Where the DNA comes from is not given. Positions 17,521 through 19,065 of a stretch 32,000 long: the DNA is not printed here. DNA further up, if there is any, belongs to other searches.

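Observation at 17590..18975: G+C-rich island carrying a lone, intact FabB-like ketoacyl-ACP synthase between ruvB and pyrG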

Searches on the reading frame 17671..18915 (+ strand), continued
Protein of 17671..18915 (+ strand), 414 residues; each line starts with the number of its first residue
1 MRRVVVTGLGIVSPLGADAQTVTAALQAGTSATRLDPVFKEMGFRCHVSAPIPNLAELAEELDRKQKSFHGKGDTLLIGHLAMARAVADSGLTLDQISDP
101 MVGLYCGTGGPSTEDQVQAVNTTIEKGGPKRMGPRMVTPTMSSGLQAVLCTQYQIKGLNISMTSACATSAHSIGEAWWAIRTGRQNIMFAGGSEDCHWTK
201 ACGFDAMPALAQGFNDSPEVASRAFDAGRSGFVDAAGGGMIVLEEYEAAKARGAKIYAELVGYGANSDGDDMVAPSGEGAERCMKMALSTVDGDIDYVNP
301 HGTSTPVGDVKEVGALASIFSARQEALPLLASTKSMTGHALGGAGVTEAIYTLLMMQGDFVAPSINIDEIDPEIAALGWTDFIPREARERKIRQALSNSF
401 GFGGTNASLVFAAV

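Call 64: search_dna_similar(query=window:17671-18915:+, collection=plasmids, mode=protein, max_rows=10)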
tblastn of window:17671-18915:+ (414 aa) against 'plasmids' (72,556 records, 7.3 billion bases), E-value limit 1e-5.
In 5 record(s) the limit of 40 matching pieces per record was reached: places in those records are undercounted.
Records with a match: 1604; places in all: 5095; records where one place covers at least 80% of the query: 866.
Best place of each record, by identity: <60% 1604.
By first word of the organism name: Streptomyces 283; Salmonella 184; Ralstonia 128; Rhizobium 123; Bacillus 109; Sinorhizobium 91; Burkholderia 63; Pantoea 54; Klebsiella 43; Escherichia 25; and 148 more.
By predicted mobility (MOB-suite, as given by PLSDB): non-mobilizable 837; conjugative 471; mobilizable 296.
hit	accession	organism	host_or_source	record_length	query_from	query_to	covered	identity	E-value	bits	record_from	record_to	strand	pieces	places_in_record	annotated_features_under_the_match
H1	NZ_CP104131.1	Sinorhizobium sp. K101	Phaseolus vulgaris,cell ...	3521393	1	411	99%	53.6%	7e-129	416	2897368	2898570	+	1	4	none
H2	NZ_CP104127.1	Sinorhizobium sp. M103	Phaseolus vulgaris,cell ...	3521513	1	411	99%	53.6%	7e-129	416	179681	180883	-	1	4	none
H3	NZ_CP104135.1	Sinorhizobium sp. C101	Phaseolus vulgaris,cell ...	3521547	1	411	99%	53.6%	7e-129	416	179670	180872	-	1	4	none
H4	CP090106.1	Sinorhizobium meliloti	Medicago,Cell culture,Plant nodule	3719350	1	411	99%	53.4%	1e-127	413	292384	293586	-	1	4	fabB: beta-ketoacyl-ACP synthase I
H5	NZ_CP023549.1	Rhodobacter sp. CZR27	cell culture,paddy soil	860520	1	412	100%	53.3%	3e-117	383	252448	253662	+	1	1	fabB: beta-ketoacyl-ACP synthase I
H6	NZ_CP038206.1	Paracoccus pantotrophus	single cell,soil associated with ...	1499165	1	412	100%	52.3%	3e-122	397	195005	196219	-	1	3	none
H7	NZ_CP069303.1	Shinella sp. PSBB067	monoisolate,Minnesota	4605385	1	411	99%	52.2%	9e-125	404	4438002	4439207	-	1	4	none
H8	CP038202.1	Paracoccus ferrooxidans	single cell,bioreactor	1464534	1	412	100%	52.0%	4e-122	397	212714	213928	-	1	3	fabB: beta-ketoacyl-ACP synthase I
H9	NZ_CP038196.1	Paracoccus versutus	single cell,soil adjacent to the roots ...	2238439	1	412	100%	52.0%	4e-122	397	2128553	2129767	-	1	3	none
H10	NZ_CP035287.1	Paracoccus versutus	whole organism,soil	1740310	1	412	100%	52.0%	6e-122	396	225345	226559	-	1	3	none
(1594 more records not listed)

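Call 65: search_dna_similar(query=window:17671-18915:+, collection=phages, mode=protein, max_rows=10)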
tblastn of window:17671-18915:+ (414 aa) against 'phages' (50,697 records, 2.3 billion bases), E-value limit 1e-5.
Records with a match: 29; places in all: 29; records where one place covers at least 80% of the query: 25.
Best place of each record, by identity: <60% 29.
By first word of the organism name: Bacteriophage 9; Listeria 6; Acinetobacter 4; Escherichia 3; Enterococcus 3; Staphylococcus 2; Pseudomonas 1; Salmonella 1.
By host as written in the record: - 14; Listeria monocytogenes 6; Escherichia coli 500465 2; Staphylococcus aureus 2; Enterococcus faecalis 2; Escherichia coli O157:H7 ATCC 43895 1; Pseudomonas aeruginosa 1; Homo sapiens 1.
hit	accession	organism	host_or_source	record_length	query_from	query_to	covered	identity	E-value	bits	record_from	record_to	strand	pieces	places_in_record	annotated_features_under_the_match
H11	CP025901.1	Escherichia phage 500465-2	Escherichia coli 500465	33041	1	411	99%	51.0%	6e-119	386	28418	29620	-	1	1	record has no annotation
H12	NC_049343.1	Escherichia phage 500465-2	Escherichia coli 500465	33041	1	411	99%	51.0%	6e-119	386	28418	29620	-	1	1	beta-ketoacyl-ACP synthase I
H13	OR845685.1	Escherichia phage ECO95 1-6-1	Escherichia coli O157:H7 ATCC 43895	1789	1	377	91%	51.3%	6e-117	357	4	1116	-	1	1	record has no annotation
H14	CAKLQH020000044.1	Acinetobacter phage MD-2021a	not known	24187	1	411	99%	46.4%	1e-101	337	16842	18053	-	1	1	fabB_2: 3-oxoacyl-ACP synthase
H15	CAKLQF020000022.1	Acinetobacter phage MD-2021a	not known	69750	1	411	99%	46.4%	1e-101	337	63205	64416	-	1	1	fabB_2: 3-oxoacyl-ACP synthase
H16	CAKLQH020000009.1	Acinetobacter phage MD-2021a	not known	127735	1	411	99%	45.0%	1e-100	333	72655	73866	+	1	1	fabB_1: 3-oxoacyl-ACP synthase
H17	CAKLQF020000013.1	Acinetobacter phage MD-2021a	not known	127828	1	411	99%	45.0%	1e-100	333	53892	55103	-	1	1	fabB_1: 3-oxoacyl-ACP synthase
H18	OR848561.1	Listeria phage LM 4-14-1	Listeria monocytogenes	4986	2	414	100%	40.0%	8e-71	247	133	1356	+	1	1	record has no annotation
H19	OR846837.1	Listeria phage LM 4-11-1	Listeria monocytogenes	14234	2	414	100%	40.0%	9e-71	247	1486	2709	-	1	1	record has no annotation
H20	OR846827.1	Listeria phage LM 4-11-1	Listeria monocytogenes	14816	2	414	100%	40.0%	4e-65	231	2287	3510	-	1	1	record has no annotation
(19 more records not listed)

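Call 66: search_protein_representatives(alignment_id=A2)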
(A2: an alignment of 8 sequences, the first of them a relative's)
Query: 8 sequences, 415 profile positions. Proteins with E-value up to 0.001 (for the whole library): 81795; up to 1e-10: 60157; up to 1e-30: 13898. The best 150 are listed.
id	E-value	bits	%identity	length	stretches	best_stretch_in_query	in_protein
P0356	6.1e-166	568.9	-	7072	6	82-414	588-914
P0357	2.4e-164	563.7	-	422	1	1-414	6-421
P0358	2.2e-159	547.3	-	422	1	2-414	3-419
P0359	8.9e-153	525.5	-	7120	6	134-413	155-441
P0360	2.1e-152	524.3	-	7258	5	124-412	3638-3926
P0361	2.0e-149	514.5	-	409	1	1-414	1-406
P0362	1.0e-143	495.7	-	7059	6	143-414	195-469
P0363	2.4e-142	491.1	-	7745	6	145-374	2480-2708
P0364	6.8e-142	489.7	-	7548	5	123-413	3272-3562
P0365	8.6e-140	482.8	-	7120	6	142-413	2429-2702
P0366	1.3e-139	482.1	-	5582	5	82-413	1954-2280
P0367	6.6e-139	479.9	-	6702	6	82-413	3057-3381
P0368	7.7e-137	473.0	-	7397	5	133-413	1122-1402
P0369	7.4e-136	469.8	-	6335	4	142-414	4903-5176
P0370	8.1e-136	469.7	-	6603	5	140-414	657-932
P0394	4.1e-126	437.7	-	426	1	1-414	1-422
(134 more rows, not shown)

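Call 80: search_protein_families(library=ncbifam, proteins=[P0002, P0003, P0006, P0311, P0244, P0243, P0074, P0119, P0011, P0250], max_evalue=1e-140)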
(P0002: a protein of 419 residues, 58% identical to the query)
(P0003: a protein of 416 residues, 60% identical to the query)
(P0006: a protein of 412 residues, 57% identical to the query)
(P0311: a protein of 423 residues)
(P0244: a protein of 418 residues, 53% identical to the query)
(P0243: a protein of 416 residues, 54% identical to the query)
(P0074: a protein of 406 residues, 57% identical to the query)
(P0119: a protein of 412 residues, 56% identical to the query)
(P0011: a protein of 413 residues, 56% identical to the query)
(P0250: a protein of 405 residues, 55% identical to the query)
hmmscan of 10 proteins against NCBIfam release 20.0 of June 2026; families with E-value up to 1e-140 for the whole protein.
P0002 (419 aa): 1 family
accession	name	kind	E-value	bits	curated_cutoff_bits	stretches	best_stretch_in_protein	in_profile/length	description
NF005935.0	PRK07967.1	equivalog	2.2e-153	510.9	630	1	1-417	1-402/406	beta-ketoacyl-ACP synthase I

P0003 (416 aa): 1 family
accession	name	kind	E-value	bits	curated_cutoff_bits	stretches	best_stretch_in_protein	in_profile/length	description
NF005935.0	PRK07967.1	equivalog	2.5e-149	497.6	630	1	1-415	1-403/406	beta-ketoacyl-ACP synthase I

P0006 (412 aa): 1 family
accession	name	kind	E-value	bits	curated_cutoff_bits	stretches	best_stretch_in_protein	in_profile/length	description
NF005935.0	PRK07967.1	equivalog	8.2e-152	505.8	630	1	1-411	1-403/406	beta-ketoacyl-ACP synthase I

P0311 (423 aa): 0 families

P0244 (418 aa): 1 family
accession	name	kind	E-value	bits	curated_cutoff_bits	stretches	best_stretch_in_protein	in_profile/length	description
NF005935.0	PRK07967.1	equivalog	2.3e-150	501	630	1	1-417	1-405/406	beta-ketoacyl-ACP synthase I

P0243 (416 aa): 1 family
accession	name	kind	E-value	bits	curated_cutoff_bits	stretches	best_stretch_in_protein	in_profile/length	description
NF005935.0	PRK07967.1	equivalog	1.1e-146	488.8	630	1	1-415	1-405/406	beta-ketoacyl-ACP synthase I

P0074 (406 aa): 1 family
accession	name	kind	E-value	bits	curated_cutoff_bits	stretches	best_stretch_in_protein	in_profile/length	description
NF005935.0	PRK07967.1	equivalog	6.8e-228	756.3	630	1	1-404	1-405/406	beta-ketoacyl-ACP synthase I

P0119 (412 aa): 1 family
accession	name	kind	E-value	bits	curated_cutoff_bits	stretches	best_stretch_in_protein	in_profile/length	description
NF005935.0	PRK07967.1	equivalog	8e-203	673.8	630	1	1-411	1-405/406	beta-ketoacyl-ACP synthase I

P0011 (413 aa): 1 family
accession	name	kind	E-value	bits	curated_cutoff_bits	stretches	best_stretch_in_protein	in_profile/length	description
NF005935.0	PRK07967.1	equivalog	6.8e-212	703.6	630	1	8-412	2-405/406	beta-ketoacyl-ACP synthase I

P0250 (405 aa): 1 family
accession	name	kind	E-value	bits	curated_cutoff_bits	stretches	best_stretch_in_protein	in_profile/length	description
NF005935.0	PRK07967.1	equivalog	2.1e-218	725.1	630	1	1-404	1-404/406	beta-ketoacyl-ACP synthase I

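Call 85: find_encoding_contigs(protein=P0122, flank=10000, max_places=2)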
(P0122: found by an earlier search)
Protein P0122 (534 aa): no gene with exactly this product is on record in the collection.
